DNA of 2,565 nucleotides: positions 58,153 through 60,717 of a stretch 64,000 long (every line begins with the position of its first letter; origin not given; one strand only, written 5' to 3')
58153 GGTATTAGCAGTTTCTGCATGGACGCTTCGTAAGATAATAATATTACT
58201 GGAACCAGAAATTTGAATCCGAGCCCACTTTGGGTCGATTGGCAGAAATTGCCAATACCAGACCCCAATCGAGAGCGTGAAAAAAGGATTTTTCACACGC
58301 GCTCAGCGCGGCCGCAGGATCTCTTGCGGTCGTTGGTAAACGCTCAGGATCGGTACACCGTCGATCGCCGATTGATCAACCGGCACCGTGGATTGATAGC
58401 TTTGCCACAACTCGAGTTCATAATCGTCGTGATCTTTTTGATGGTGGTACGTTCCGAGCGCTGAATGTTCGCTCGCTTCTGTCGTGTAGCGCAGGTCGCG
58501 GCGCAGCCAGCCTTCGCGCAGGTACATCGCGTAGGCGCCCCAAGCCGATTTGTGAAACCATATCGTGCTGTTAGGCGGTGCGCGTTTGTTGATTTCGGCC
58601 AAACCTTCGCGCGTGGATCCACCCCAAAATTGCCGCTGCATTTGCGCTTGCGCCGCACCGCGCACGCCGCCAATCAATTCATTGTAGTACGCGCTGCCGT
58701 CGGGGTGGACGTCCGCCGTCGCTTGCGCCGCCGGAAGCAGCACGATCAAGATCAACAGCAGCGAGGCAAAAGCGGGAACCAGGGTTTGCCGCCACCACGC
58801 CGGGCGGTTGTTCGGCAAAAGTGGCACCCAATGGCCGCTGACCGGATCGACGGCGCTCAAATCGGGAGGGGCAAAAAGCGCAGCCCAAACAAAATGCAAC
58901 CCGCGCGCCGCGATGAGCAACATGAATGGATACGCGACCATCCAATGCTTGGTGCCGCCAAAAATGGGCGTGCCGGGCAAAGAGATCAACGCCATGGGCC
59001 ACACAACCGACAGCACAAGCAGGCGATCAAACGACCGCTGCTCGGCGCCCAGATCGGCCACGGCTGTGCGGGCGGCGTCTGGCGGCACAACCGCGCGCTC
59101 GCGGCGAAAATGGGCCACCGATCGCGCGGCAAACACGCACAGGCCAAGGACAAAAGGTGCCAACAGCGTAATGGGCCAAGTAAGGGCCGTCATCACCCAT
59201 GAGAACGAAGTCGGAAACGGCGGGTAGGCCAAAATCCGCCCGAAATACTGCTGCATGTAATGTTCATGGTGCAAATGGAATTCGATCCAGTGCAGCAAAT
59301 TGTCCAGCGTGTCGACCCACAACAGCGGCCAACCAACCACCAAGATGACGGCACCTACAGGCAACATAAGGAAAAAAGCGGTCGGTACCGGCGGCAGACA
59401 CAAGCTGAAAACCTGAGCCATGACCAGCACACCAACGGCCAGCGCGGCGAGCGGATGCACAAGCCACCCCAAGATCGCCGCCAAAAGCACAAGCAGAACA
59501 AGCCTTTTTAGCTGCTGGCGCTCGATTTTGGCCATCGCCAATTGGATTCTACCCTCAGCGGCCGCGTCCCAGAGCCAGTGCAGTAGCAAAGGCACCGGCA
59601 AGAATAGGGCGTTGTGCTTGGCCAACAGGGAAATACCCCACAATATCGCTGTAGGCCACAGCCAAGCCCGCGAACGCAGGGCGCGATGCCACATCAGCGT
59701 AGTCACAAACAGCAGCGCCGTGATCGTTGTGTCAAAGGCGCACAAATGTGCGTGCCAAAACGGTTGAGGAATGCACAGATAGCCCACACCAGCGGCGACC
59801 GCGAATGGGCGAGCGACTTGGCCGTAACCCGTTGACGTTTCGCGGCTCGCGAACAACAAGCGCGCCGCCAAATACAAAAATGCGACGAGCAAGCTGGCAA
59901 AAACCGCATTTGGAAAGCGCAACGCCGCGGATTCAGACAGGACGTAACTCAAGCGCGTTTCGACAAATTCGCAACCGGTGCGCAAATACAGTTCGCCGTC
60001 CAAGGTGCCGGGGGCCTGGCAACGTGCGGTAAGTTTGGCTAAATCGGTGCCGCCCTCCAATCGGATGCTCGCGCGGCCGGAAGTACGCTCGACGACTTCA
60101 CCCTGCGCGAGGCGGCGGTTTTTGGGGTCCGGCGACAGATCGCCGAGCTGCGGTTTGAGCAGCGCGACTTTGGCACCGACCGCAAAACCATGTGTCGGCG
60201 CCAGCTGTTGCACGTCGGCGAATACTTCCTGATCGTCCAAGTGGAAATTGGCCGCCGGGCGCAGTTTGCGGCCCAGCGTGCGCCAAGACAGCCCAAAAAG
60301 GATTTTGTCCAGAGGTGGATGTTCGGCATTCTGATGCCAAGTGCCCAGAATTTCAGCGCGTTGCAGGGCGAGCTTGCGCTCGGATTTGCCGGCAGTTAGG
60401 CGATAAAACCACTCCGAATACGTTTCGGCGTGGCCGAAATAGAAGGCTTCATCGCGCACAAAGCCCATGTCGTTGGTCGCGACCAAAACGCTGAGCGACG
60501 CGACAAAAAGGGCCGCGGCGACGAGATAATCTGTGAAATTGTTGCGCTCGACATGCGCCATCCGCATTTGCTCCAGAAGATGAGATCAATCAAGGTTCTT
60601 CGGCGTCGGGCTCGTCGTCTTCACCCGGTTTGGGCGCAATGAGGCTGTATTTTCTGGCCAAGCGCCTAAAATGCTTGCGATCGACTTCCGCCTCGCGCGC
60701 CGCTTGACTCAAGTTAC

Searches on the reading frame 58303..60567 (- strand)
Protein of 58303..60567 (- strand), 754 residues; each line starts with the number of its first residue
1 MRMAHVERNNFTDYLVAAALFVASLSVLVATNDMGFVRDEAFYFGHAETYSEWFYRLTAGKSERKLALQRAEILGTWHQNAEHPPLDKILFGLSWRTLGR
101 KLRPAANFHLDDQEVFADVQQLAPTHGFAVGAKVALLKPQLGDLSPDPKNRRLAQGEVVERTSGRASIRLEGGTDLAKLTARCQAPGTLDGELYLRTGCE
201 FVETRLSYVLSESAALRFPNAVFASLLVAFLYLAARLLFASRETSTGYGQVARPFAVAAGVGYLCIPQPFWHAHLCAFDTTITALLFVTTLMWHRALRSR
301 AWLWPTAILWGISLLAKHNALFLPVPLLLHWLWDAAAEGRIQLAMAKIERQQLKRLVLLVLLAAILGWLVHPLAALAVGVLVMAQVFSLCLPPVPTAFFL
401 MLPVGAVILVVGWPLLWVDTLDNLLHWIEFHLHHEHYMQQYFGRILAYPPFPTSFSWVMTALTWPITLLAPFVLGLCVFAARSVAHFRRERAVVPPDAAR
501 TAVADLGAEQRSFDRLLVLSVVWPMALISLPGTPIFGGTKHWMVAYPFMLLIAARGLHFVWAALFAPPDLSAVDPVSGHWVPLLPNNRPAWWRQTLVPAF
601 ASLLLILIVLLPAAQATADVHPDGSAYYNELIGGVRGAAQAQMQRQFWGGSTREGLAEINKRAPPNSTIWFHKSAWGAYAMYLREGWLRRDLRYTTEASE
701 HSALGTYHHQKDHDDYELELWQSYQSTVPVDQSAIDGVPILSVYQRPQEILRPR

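Call 5: search_protein_families(library=pfam, proteins=[window:58303-60567:-])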
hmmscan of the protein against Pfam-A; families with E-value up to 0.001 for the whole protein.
window:58303-60567:- (754 aa): 0 families

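Call 46: search_protein_families(library=ncbifam, proteins=[window:58303-60567:-], max_evalue=0.001)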
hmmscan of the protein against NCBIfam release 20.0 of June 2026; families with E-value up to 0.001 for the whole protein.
window:58303-60567:- (754 aa): 0 families
